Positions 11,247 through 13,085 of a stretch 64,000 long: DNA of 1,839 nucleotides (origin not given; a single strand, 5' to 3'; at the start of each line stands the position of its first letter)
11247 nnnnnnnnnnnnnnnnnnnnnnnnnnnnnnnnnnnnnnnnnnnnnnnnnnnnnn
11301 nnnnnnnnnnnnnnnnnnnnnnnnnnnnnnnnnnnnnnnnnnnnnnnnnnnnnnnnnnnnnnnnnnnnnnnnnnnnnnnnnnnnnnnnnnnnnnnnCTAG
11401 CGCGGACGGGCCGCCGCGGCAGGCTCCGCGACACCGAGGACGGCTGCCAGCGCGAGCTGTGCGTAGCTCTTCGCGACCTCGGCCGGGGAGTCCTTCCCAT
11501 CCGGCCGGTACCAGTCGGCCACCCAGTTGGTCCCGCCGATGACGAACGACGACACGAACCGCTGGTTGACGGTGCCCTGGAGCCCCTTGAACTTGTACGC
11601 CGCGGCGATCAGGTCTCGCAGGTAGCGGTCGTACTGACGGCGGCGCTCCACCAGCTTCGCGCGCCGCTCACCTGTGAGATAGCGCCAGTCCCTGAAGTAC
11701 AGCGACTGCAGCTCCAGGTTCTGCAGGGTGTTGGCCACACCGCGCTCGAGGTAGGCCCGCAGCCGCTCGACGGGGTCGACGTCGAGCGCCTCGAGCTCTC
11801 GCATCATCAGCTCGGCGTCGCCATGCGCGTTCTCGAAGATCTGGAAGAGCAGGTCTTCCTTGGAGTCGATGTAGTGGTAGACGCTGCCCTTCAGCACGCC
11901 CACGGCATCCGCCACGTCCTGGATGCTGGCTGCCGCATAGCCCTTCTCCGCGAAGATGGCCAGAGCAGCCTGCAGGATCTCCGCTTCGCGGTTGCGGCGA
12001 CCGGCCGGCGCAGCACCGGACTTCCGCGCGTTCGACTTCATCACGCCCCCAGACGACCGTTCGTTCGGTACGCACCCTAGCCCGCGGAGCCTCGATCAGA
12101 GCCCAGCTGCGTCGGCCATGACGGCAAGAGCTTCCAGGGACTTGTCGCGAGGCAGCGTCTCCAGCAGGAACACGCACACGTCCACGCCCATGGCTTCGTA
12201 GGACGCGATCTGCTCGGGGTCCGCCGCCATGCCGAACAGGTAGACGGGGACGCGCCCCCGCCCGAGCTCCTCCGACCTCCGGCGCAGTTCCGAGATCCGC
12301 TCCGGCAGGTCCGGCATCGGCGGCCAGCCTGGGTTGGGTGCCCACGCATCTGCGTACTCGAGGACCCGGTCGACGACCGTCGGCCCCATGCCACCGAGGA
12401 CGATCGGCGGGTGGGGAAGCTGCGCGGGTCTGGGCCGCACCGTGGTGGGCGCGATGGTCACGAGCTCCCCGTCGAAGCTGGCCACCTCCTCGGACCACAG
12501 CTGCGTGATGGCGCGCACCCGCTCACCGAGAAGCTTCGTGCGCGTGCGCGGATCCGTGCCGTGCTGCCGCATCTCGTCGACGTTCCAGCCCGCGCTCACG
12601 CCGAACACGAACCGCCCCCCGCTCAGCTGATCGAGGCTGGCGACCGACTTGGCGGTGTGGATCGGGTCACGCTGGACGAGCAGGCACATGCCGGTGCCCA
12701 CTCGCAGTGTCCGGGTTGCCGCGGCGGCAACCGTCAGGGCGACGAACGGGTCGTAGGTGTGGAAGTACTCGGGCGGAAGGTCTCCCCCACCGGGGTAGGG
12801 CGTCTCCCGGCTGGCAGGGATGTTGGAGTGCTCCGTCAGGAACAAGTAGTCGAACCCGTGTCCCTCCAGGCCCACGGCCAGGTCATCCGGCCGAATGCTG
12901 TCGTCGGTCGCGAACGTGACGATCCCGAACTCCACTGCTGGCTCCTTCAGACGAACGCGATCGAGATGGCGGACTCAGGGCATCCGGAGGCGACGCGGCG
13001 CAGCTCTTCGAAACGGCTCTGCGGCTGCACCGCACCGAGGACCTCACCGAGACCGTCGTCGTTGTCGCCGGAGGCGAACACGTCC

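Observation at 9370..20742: Shared 14-bp palindrome in front of four transcription units suggests one TetR-type regulon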

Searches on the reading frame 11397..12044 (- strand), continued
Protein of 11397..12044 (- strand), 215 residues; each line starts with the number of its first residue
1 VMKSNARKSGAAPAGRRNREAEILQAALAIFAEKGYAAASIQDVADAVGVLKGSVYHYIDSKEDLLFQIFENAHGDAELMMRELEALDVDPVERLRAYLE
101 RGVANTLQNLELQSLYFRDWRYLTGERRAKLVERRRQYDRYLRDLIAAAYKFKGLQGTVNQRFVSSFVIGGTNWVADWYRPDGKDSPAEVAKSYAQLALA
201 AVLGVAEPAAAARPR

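Call 42: search_solved_structures(query=window:11397-12044:-, max_evalue=1e-17, show_alignments=5)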
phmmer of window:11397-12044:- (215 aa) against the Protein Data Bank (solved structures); distinct sequences matched with E-value up to 1e-17: 5.
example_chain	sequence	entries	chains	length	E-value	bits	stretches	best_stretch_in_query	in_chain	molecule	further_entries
3dcf_A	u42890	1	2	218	2.9e-25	92.1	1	17-199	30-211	transcriptional regulator of the TetR/AcrR family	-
3vpr_A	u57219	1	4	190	4.4e-22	81.8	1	22-200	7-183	Transcriptional regulator, TetR family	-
2ibd_A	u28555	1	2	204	7.8e-20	74.4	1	14-200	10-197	Possible transcriptional regulator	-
5k7f_A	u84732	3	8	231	4.2e-19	72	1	15-202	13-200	Transcriptional regulator, TetR family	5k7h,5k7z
2iai_A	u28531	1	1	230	3e-18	69.3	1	21-191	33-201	Putative transcriptional regulator SCO3833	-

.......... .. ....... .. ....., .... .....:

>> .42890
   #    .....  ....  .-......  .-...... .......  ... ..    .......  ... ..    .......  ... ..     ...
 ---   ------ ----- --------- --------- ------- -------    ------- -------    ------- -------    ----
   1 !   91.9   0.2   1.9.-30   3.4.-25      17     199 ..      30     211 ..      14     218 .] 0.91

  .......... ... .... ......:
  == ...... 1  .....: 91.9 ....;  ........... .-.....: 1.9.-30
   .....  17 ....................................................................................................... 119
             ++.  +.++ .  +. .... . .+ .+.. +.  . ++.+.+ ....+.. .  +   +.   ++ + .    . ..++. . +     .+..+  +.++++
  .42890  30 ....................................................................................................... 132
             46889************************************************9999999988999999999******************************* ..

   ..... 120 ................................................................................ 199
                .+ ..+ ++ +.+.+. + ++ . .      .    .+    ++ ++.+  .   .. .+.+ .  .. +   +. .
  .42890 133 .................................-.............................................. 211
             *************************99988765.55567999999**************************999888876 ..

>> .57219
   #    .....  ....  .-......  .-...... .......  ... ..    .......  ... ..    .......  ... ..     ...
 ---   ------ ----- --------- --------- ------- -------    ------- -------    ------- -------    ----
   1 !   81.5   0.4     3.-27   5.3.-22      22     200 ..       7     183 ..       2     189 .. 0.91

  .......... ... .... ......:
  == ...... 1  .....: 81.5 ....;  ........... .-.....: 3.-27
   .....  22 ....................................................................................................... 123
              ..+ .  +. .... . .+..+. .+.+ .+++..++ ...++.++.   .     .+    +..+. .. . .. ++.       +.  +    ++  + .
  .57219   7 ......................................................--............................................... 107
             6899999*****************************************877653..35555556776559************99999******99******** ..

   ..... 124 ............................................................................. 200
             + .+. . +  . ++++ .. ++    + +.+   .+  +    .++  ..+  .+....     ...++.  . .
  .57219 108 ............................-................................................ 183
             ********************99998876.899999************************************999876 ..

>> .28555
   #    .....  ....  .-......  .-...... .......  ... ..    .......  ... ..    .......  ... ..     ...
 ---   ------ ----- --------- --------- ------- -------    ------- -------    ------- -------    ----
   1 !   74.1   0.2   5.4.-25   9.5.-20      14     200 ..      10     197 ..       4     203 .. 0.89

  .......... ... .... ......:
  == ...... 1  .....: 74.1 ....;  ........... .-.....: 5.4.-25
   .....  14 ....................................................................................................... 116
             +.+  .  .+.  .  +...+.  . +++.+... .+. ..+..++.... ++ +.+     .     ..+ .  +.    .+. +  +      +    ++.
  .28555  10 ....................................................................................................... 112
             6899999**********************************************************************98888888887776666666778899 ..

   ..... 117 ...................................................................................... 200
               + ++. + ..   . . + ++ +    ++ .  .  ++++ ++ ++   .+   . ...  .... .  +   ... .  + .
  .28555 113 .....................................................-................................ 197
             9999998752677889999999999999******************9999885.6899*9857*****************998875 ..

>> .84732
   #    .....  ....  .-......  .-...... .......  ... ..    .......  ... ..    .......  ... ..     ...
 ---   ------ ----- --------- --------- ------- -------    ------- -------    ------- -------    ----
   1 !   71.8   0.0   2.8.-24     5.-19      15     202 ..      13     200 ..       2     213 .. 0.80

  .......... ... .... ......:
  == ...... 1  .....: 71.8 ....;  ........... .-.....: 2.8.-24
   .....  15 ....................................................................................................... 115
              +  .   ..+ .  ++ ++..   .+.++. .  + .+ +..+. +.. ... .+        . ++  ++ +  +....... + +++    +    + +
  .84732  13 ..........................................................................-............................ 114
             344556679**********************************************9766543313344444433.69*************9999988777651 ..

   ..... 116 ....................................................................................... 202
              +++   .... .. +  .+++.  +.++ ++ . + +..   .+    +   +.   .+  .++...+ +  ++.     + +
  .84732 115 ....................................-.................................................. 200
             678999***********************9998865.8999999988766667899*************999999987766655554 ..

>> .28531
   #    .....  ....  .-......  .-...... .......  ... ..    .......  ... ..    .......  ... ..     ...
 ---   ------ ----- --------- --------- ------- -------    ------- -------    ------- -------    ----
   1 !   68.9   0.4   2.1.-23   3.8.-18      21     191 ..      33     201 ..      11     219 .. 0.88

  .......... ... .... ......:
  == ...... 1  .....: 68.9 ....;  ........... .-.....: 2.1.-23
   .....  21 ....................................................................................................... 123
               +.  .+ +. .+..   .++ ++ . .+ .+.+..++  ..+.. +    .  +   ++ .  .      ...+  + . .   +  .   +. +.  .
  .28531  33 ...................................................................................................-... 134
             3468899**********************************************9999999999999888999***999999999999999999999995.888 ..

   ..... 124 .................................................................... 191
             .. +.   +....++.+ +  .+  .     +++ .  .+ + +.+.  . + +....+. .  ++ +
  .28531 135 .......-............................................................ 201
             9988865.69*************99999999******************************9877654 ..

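Call 44: search_protein_families(library=ncbifam, proteins=[window:11397-12044:-], max_evalue=0.00001)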
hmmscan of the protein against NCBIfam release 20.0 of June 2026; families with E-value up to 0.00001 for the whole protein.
window:11397-12044:- (215 aa): 15 families
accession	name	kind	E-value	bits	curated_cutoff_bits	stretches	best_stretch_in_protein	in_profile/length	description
NF053878.1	FATransRegFadRBac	equivalog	3.3e-14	53.1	200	1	21-197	6-183/190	fatty acid metabolism transcriptional regulator FadR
NF041196.1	ScbR_bind_reg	equivalog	7e-14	52.4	150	1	21-170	9-156/191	ScbR family autoregulator-binding transcription factor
NF050111.1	TransRegSACE7040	equivalog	3.5e-13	49.9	250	1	19-140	2-123/186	SACE_7040 family transcriptional regulator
NF051852.1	efflux_TF_MtrR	exception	6.4e-11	42.4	280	1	22-113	14-105/205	multidrug efflux system transcriptional repressor MtrR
NF051457.1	acryl_TF_AcuR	equivalog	8.2e-11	41.6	247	1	17-102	16-102/204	acrylate utilization transcriptional regulator AcuR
NF007430.0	PRK09975.1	equivalog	4.6e-10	39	274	1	21-99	14-93/220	acrEF/envCD operon transcriptional regulator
TIGR03968.1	mycofact_TetR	equivalog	6.4e-10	38.9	224.9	1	17-77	8-68/190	mycofactocin system transcriptional regulator MftR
NF007949.0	PRK10668.1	equivalog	6.5e-10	38.8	271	1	20-98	13-92/216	multidrug efflux transporter transcriptional repressor AcrR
TIGR03613.1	RutR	equivalog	1.4e-08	34.8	368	1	18-99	8-88/202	pyrimidine utilization regulatory protein R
TIGR03384.1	betaine_BetI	equivalog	1.7e-08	34.4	201.3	1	18-109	8-99/189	choline-binding transcriptional repressor BetI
NF033703.1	transcr_KstR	equivalog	4.6e-08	32.9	280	1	14-108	3-97/185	cholesterol catabolism transcriptional regulator KstR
NF053731.1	TransRegFasRMycb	equivalog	4.9e-08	33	330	1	15-76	8-68/199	HTH-type transcriptional activator FasR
NF058643.1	TranRegCurRPseudo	equivalog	1.1e-07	31.8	300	1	22-106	11-96/193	TetR family transcriptional repressor CurR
NF001978.0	PRK00767.1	equivalog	1.2e-06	28.4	118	1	19-100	10-92/197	transcriptional regulator BetI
NF037937.1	septum_RefZ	equivalog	4.8e-06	26.6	180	1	22-72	3-53/195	forespore capture DNA-binding protein RefZ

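Call 50: search_protein_families(library=pfam, alignment_id=A4, max_evalue=0.00001)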
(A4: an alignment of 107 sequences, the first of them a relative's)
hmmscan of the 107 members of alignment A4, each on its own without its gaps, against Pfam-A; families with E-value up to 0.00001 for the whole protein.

A. member 1, L001:2643-3470:+ (275 aa): 3 families
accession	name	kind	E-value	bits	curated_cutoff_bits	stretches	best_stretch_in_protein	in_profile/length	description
PF00106.31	adh_short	-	4.4e-55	186.6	26.6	1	7-208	1-189/195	short chain dehydrogenase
PF13561.12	adh_short_C2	-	1.7e-51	175.5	27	1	13-271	1-235/236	Enoyl-(Acyl carrier protein) reductase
PF08659.16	KR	-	4.2e-16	59.8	22.6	1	10-179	4-160/180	KR domain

B. families by the number of members that match (of 107 scanned): 75 families (the first 25 are shown)
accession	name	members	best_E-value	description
PF17932.6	TetR_C_24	8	1.3e-33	Tetracyclin repressor-like, C-terminal domain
PF00440.29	TetR_N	8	6e-16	Bacterial regulatory proteins, tetR family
PF13561.12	adh_short_C2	7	4.3e-59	Enoyl-(Acyl carrier protein) reductase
PF00106.31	adh_short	7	4.4e-55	short chain dehydrogenase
PF00296.26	Bac_luciferase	5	7.7e-72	Luciferase-like monooxygenase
PF00108.29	Thiolase_N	5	4.2e-56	Thiolase, N-terminal domain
PF02803.24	Thiolase_C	5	4.9e-48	Thiolase, C-terminal domain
PF08659.16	KR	5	4.2e-16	KR domain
PF00109.32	ketoacyl-synt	5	2.8e-07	Beta-ketoacyl synthase, N-terminal domain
PF00501.34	AMP-binding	4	3.7e-79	AMP-binding enzyme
PF00378.25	ECH_1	4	5.9e-58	Enoyl-CoA hydratase/isomerase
PF22691.2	Thiolase_C_1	4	7.1e-39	Thiolase C-terminal domain-like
PF16113.10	ECH_2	4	1.3e-27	Enoyl-CoA hydratase/isomerase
PF13193.12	AMP-binding_C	4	6.2e-22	AMP-binding enzyme C-terminal domain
PF13577.12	SnoaL_4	4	3.7e-18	SnoaL-like domain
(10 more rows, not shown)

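Call 66: find_encoding_contigs(protein=P0022, flank=10000, max_places=1)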
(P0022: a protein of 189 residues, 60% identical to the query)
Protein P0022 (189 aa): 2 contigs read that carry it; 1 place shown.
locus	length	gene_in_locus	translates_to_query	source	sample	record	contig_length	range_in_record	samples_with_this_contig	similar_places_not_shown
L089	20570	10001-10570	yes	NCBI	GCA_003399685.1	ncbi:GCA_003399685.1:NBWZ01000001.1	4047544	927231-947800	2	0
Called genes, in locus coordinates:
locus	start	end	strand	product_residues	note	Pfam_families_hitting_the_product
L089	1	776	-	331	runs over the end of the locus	PF00296:Bac_luciferase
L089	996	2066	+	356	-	PF00296:Bac_luciferase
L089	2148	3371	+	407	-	PF13433:Peripla_BP_5 (weak), PF13458:Peripla_BP_6, PF01094:ANF_receptor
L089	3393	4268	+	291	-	PF02653:BPD_transp_2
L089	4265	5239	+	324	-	PF02653:BPD_transp_2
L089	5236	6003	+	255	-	PF00005:ABC_tran, PF13304:AAA_21 (faint)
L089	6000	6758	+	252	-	PF00005:ABC_tran, PF13304:AAA_21 (faint)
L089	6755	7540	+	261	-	PF00106:adh_short, PF13561:adh_short_C2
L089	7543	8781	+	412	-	PF02771:Acyl-CoA_dh_N, PF02770:Acyl-CoA_dh_M, PF00441:Acyl-CoA_dh_1, PF08028:Acyl-CoA_dh_2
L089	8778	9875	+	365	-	PF01636:APH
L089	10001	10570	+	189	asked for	PF00440:TetR_N, PF17932:TetR_C_24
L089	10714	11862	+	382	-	PF00108:Thiolase_N, PF22691:Thiolase_C_1 (faint), PF00109:ketoacyl-synt (weak), PF02803:Thiolase_C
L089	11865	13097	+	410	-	PF02771:Acyl-CoA_dh_N, PF02770:Acyl-CoA_dh_M, PF00441:Acyl-CoA_dh_1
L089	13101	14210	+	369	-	PF02771:Acyl-CoA_dh_N, PF00441:Acyl-CoA_dh_1, PF08028:Acyl-CoA_dh_2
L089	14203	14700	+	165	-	PF13452:FAS1_DH_region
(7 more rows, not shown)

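Call 67: find_encoding_contigs(protein=P0028, flank=10000, max_places=1)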
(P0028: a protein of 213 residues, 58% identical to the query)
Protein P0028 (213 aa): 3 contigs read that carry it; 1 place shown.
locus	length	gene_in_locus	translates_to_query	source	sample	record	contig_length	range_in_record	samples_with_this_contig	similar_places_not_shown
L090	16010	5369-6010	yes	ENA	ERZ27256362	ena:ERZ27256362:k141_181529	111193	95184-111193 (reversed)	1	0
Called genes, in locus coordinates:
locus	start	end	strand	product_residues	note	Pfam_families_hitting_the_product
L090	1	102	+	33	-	?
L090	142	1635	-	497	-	PF00501:AMP-binding, PF13193:AMP-binding_C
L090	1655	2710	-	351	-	PF00441:Acyl-CoA_dh_1, PF08028:Acyl-CoA_dh_2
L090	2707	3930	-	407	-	PF02771:Acyl-CoA_dh_N, PF02770:Acyl-CoA_dh_M, PF00441:Acyl-CoA_dh_1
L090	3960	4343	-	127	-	PF10604:Polyketide_cyc2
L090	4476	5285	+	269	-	PF00378:ECH_1, PF16113:ECH_2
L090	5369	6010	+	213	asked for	PF00440:TetR_N, PF17932:TetR_C_24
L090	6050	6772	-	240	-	PF00005:ABC_tran, PF13304:AAA_21 (weak)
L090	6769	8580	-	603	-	PF02653:BPD_transp_2, PF00005:ABC_tran, PF13304:AAA_21 (faint), PF13401:AAA_22 (faint)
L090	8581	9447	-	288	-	PF02653:BPD_transp_2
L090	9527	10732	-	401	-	PF13433:Peripla_BP_5, PF13458:Peripla_BP_6, PF01094:ANF_receptor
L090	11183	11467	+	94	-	PF02371:Transposase_20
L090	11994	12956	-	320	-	-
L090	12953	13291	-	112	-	PF03551:PadR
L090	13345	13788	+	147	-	PF03013:Pyr_excise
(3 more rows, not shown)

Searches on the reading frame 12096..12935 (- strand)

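Call 13: search_protein_families(library=pfam, proteins=[window:12096-12935:-])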
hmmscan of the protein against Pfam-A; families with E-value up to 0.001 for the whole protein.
window:12096-12935:- (279 aa): 1 family
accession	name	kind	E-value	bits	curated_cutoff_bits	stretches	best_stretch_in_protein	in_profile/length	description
PF00296.26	Bac_luciferase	-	5.5e-47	161.1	27.9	1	18-233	27-224/314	Luciferase-like monooxygenase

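Call 44: search_protein_families(library=ncbifam, proteins=[window:12096-12935:-], max_evalue=0.00001)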
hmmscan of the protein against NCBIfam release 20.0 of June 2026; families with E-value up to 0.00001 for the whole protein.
window:12096-12935:- (279 aa): 27 families (the best 25 are shown)
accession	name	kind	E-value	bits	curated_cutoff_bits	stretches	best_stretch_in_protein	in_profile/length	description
TIGR03619.1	F420_Rv2161c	subfamily_domain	2.3e-76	256.7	166.9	1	18-256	2-245/247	TIGR03619 family F420-dependent LLM class oxidoreductase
TIGR03560.1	F420_Rv1855c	subfamily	5.1e-32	111.5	231.4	1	59-227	48-218/227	TIGR03560 family F420-dependent LLM class oxidoreductase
TIGR03571.1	lucif_BA3436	subfamily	2.7e-25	89.3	303.9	1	59-252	65-257/304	TIGR03571 family LLM class oxidoreductase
TIGR03621.1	F420_MSMEG_2516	subfamily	5.8e-22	78.2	213.15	1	61-189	40-164/295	TIGR03621 family F420-dependent LLM class oxidoreductase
NF002619.0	PRK02271.1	equivalog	5.7e-18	65.3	276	1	58-200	37-176/329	5,10-methylenetetrahydromethanopterin reductase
TIGR03617.1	F420_MSMEG_2256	subfamily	9.6e-17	60.9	278.15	1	61-197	19-161/318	TIGR03617 family F420-dependent LLM class oxidoreductase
TIGR03555.1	F420_mer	equivalog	3e-16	59.7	348.7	1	58-199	35-174/325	5,10-methylenetetrahydromethanopterin reductase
TIGR03854.1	F420_MSMEG_3544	hypoth_equivalog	1.3e-15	57.5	295.6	1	60-199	40-178/290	TIGR03854 family LLM class F420-dependent oxidoreductase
TIGR04021.1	LLM_DMSO2_sfnG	equivalog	5.4e-15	55.6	382.95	1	71-244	71-245/350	dimethylsulfone monooxygenase SfnG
TIGR03564.1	F420_MSMEG_4879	subfamily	2.8e-13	50.1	234.25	1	60-196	23-158/265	TIGR03564 family F420-dependent LLM class oxidoreductase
TIGR03841.1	F420_Rv3093c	subfamily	3.1e-13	49.8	213.65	1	59-225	33-194/298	LLM class F420-dependent oxidoreductase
TIGR03559.1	F420_Rv3520c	subfamily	3.2e-13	49.5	335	1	60-201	37-189/325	LLM class F420-dependent oxidoreductase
TIGR04036.1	LLM_CE1758_fam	subfamily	3.9e-12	45.7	479.1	1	58-236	55-235/355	CE1758 family FMN-dependent luciferase-like monooxygenase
TIGR04024.1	F420_NP1902A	hypoth_equivalog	6.7e-12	44.8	345.4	1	62-221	41-197/330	TIGR04024 family LLM class F420-dependent oxidoreductase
TIGR03565.1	alk_sulf_monoox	equivalog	9.9e-12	44.6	518.2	1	61-226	53-217/346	FMNH2-dependent alkanesulfonate monooxygenase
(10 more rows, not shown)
